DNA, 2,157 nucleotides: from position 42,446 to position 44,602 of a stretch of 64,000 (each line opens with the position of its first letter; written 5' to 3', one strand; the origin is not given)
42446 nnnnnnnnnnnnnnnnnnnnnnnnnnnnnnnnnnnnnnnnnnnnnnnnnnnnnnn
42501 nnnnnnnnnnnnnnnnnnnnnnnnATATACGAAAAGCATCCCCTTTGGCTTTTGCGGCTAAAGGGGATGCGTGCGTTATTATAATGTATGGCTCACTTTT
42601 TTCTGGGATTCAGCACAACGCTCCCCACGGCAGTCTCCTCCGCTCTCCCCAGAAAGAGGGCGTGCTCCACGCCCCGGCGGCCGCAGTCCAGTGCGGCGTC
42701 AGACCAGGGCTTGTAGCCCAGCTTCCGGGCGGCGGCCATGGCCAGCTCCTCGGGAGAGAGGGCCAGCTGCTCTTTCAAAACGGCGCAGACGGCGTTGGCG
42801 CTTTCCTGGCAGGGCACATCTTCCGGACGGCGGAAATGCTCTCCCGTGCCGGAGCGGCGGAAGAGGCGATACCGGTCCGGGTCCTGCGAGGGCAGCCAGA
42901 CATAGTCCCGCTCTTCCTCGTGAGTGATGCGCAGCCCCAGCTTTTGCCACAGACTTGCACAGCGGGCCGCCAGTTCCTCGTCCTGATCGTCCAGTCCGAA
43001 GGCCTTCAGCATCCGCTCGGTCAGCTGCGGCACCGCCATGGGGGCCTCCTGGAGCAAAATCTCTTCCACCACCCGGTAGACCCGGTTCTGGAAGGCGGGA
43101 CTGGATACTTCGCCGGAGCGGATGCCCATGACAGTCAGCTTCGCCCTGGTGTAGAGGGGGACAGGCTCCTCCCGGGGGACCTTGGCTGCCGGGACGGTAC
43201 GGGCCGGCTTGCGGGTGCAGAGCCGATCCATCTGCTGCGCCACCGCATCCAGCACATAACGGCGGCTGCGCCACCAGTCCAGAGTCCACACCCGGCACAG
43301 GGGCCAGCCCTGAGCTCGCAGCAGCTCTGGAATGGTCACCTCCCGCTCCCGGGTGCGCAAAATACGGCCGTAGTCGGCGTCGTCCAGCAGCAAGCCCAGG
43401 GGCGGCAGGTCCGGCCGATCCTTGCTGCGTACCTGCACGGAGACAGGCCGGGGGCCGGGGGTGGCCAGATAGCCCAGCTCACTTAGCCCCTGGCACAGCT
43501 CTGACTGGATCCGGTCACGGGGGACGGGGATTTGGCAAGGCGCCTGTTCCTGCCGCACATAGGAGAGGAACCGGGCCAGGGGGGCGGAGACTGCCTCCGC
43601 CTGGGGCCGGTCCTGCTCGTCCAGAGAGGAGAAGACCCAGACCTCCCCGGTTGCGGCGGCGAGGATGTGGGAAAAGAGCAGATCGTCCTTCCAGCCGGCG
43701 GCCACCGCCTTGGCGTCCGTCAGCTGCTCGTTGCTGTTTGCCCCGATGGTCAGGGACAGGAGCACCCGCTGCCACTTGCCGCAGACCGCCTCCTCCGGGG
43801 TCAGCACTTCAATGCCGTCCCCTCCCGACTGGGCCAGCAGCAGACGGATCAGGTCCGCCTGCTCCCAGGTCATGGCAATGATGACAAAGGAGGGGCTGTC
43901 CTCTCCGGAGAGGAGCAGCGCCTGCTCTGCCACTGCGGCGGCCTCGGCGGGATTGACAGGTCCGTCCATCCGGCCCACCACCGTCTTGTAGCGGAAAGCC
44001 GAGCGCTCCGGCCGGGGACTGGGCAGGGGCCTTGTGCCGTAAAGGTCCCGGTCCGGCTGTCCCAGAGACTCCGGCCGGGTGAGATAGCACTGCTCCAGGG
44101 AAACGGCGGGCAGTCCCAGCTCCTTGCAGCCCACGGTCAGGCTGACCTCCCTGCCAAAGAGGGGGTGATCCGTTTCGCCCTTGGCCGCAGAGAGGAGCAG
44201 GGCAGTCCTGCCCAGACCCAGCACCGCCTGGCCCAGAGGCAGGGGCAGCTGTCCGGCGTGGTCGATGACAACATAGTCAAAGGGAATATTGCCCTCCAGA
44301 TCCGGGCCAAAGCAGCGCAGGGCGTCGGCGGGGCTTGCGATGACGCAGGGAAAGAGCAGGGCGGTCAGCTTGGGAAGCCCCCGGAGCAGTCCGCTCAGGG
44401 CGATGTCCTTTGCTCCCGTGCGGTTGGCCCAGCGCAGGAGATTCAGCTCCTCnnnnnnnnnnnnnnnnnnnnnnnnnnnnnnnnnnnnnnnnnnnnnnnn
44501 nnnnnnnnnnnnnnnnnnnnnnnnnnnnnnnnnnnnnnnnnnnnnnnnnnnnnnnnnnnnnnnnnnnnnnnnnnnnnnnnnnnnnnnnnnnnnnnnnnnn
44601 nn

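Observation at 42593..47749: Intact 1718-aa Hhe-like helicase-nuclease with catalytic motifs substituted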

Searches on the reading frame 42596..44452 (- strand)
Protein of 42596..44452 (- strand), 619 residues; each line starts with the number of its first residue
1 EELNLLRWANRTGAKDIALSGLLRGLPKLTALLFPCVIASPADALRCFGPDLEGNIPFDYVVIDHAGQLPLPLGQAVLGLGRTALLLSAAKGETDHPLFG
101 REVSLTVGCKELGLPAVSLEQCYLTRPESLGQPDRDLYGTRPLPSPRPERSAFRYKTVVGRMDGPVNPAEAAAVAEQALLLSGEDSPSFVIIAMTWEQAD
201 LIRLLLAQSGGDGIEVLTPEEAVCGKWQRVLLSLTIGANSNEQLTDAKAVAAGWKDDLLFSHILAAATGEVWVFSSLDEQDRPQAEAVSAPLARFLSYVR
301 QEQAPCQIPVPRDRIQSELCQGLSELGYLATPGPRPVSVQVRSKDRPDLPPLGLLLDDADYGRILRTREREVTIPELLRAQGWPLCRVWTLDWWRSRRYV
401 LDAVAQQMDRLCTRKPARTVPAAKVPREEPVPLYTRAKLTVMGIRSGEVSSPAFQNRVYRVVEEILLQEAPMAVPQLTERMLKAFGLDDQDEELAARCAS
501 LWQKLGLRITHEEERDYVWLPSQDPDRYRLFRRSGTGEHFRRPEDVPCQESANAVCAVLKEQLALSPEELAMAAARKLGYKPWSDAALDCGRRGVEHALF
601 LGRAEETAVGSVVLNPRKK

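Call 68: predict_structure(alignment_id=A4)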
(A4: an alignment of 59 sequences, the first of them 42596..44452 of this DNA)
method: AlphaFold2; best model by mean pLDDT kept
length: 619 residues; sequences in the alignment: 59
mean_pLDDT: 89.6   pTM: 0.65
mean pLDDT of the five models: 89.6, 89.1, 88.9, 88.5, 86.8
residues with pLDDT >= 90: 393; 70-90: 190; 50-70: 28; < 50: 8
segments of 3 or more residues with pLDDT < 50: 423-427
pLDDT, mean of each block of 10 residues (from residue 1): 87 85 84 85 86 80 90 93 86 58 86 88 88 87 90 93 96 96 87 97 96 93 92 96 93 78 92 93 87 91 82 96 98 94 94 91 84 92 95 97 97 74 50 92 83 89 96 97 95 94 93 95 95 93 98 95 87 96 95 97 88 77
secondary structure, 60 per line:
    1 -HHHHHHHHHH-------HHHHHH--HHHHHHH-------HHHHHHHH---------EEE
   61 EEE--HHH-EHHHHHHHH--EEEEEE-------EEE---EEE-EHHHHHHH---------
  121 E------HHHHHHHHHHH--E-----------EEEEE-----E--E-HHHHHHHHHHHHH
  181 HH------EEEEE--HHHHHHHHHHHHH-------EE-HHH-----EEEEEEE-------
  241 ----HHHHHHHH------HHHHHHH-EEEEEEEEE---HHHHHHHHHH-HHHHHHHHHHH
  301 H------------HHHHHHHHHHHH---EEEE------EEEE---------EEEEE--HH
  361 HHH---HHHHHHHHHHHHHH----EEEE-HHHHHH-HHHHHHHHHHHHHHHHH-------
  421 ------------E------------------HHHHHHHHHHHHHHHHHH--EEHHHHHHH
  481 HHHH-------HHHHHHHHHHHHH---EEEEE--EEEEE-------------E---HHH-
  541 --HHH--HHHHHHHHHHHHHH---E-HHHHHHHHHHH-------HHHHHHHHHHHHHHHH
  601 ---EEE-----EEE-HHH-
elements in order: H2-11 H19-24 H27-33 H41-48 E58-63 H71-78 E81-86 E94-96 E100-102 H105-111 H128-138 E153-157 H168-182 E189-193 H196-208 E227-233 H245-252 H259-265 E267-275 H279-288 H290-301 H314-325 E329-332 E339-342 E352-356 H359-363 H367-380 E385-388 H390-395 H397-413 H452-469 H474-484 H492-504 E508-512 E515-519 H548-561 H567-577 H585-600 E604-606 E612-614

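Call 72: fold_search(model_id=the predicted structure, library=pdb)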
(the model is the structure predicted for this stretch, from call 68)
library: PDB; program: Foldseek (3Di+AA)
matches with E <= 10: 1426; with E <= 0.001: 59
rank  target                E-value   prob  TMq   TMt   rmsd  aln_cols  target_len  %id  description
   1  5ean_A                1.8e-07  1.00  0.32  0.19   5.7       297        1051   15  Crystal structure of Dna2 in complex with a 5' overhang DNA (released 2015-11-18)
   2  5eax_A                1.8e-07  1.00  0.30  0.19   7.0       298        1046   16  Crystal structure of Dna2 in complex with an ssDNA (released 2015-11-18)
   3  8ftm_A                3.1e-07  1.00  0.30  0.26  18.3       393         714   15  Setx-ssRNA-ADP-SO4 complex (released 2023-10-25)
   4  4b3g_B                3.7e-07  1.00  0.30  0.31   5.4       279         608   16  crystal structure of Ighmbp2 helicase in complex with RNA (released 2012-09-26)
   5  8ftm_B                3.7e-07  1.00  0.30  0.26   5.2       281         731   18  Setx-ssRNA-ADP-SO4 complex (released 2023-10-25)
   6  5eaw_A                6.0e-07  1.00  0.29  0.18   7.4       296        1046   16  Crystal structure of Dna2 nuclease-helicase (released 2015-11-18)
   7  8rd3_A                7.0e-07  1.00  0.35  0.34   7.7       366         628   17  Crystal structure of Saccharomyces cerevisiae Nmd4 protein bound to Upf1 helicase domain (released 2024-08-14)
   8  4pj3                  8.3e-07  1.00  0.30  0.15   8.8       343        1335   15  Structural insight into the function and evolution of the spliceosomal helicase Aquarius, Structure of Aquarius in compl (released 2015-01-21)
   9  2gk6_A                1.0e-06  1.00  0.30  0.31   5.7       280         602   15  Structural and Functional insights into the human Upf1 helicase core (released 2007-01-09)
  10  5z56_Q                1.1e-06  1.00  0.30  0.15   8.8       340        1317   16  cryo-EM structure of a human activated spliceosome (mature Bact) at 5.1 angstrom. (released 2018-09-19)
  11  4b3g_A                1.1e-06  1.00  0.35  0.36   5.7       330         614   16  crystal structure of Ighmbp2 helicase in complex with RNA (released 2012-09-26)
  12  5xjc_Q                1.2e-06  1.00  0.30  0.15   8.8       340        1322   16  Cryo-EM structure of the human spliceosome just prior to exon ligation at 3.6 angstrom (released 2017-07-05)
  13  6ff7_U                1.2e-06  1.00  0.32  0.16   8.8       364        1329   15  human Bact spliceosome core structure (released 2019-03-13)
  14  9l5s_Y                1.9e-06  1.00  0.30  0.15   4.9       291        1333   20  Cryo-EM structure of the thermophile spliceosome (state B*Q1) (released 2025-03-12)
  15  9l5r_Y                2.1e-06  1.00  0.32  0.16   7.9       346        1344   18  Cryo-EM structure of the thermophile spliceosome (state ILS) (released 2025-03-12)
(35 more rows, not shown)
